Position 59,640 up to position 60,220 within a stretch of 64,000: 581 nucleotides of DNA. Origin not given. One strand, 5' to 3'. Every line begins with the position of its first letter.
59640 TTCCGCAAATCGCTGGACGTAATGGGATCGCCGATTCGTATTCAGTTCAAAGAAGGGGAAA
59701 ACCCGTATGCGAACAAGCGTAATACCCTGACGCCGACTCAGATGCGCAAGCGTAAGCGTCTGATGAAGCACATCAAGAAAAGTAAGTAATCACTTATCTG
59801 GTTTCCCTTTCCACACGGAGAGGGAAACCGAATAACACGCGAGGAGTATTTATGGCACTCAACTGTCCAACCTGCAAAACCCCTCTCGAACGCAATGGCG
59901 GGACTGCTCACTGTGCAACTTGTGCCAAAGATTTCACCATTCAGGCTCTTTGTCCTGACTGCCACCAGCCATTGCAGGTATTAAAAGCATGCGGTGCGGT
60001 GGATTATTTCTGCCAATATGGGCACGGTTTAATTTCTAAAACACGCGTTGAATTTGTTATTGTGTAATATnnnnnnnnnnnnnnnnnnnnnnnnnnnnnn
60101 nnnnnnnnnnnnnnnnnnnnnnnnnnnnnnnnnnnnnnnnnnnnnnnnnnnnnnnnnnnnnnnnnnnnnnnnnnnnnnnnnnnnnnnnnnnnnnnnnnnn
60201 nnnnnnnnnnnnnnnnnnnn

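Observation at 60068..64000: Accessory adhesin island (sinH-sinI-ratA type) inserted after yfgJ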

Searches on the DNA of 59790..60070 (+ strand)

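Call 37: search_dna_similar(query=window:59790-60070:+, collection=ecoli_genomes, mode=distant, max_rows=24, rows=spread)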
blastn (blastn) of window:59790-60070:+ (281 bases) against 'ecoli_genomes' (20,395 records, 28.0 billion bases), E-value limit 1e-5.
Records with a match: 5425; places in all: 5425; records where one place covers at least 80% of the query: 1746.
Genomes with a match: 5425 of 5426; with a place that covers at least 80% of the query: 1746. Places per genome that has any: lowest 1, median 1, highest 1. On chromosomes: 5425 places; on plasmids: 0.
Best place of each record, by identity: >=99% 81; 90-95% 1272; 80-90% 4071; 60-80% 1.
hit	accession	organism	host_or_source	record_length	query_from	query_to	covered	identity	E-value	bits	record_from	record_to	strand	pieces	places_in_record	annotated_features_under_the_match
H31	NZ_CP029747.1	Escherichia coli strain 2016C-3878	Homo sapiens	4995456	1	281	100%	100.0%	8e-141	508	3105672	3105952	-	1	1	zinc ribbon domain-containing protein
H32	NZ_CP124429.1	Escherichia coli strain AVS0051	environmental: river/lake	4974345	1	281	100%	91.5%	3e-108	399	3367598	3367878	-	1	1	zinc ribbon domain-containing protein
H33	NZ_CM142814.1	Escherichia coli strain GPEC172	chicken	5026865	1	281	100%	91.5%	3e-108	399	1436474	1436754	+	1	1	zinc ribbon domain-containing protein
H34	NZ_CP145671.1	Escherichia coli strain S1-ZIM-01-A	Homo sapiens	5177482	1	281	100%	91.1%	1e-106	395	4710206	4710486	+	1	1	zinc ribbon domain-containing protein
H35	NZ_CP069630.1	Escherichia coli strain ESM2.2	not applicable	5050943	1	281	100%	90.4%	7e-104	386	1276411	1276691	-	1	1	zinc ribbon domain-containing protein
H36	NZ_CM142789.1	Escherichia coli strain GPEC1186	chicken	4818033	1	281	100%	90.4%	7e-104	386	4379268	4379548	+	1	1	zinc ribbon domain-containing protein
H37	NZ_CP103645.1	Escherichia coli strain 961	Homo sapiens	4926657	1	281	100%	89.7%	3e-101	377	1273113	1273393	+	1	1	zinc ribbon domain-containing protein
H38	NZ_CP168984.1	Escherichia coli strain UTME-3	Veal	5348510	3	281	99%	85.3%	8e-84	319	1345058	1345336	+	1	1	zinc ribbon domain-containing protein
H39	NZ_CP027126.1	Escherichia coli strain AR_0374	missing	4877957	156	268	40%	82.3%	2e-22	114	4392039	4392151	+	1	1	yfgJ: zinc ribbon domain-containing protein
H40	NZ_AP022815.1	Escherichia coli strain JE86-ST05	Homo sapiens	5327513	156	268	40%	82.3%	2e-22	114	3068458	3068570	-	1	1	yfgJ: zinc ribbon domain-containing protein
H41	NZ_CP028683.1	Escherichia coli strain 112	cattle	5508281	156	268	40%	82.3%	2e-22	114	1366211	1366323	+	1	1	yfgJ: zinc ribbon domain-containing protein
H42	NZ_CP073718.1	Escherichia coli strain CX08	-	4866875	156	268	40%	82.3%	2e-22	114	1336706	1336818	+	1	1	yfgJ: zinc ribbon domain-containing protein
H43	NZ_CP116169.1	Escherichia coli strain DETEC-P1056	ICU patient rectal swab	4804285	156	268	40%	82.3%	2e-22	114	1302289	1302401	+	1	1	yfgJ: zinc ribbon domain-containing protein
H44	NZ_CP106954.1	Escherichia coli strain T43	Homo sapiens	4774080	156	268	40%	82.3%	2e-22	114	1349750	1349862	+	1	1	yfgJ: zinc ribbon domain-containing protein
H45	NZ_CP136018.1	Escherichia coli strain GDSC2239PM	vegetable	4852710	156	268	40%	82.3%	2e-22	114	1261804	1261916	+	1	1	yfgJ: zinc ribbon domain-containing protein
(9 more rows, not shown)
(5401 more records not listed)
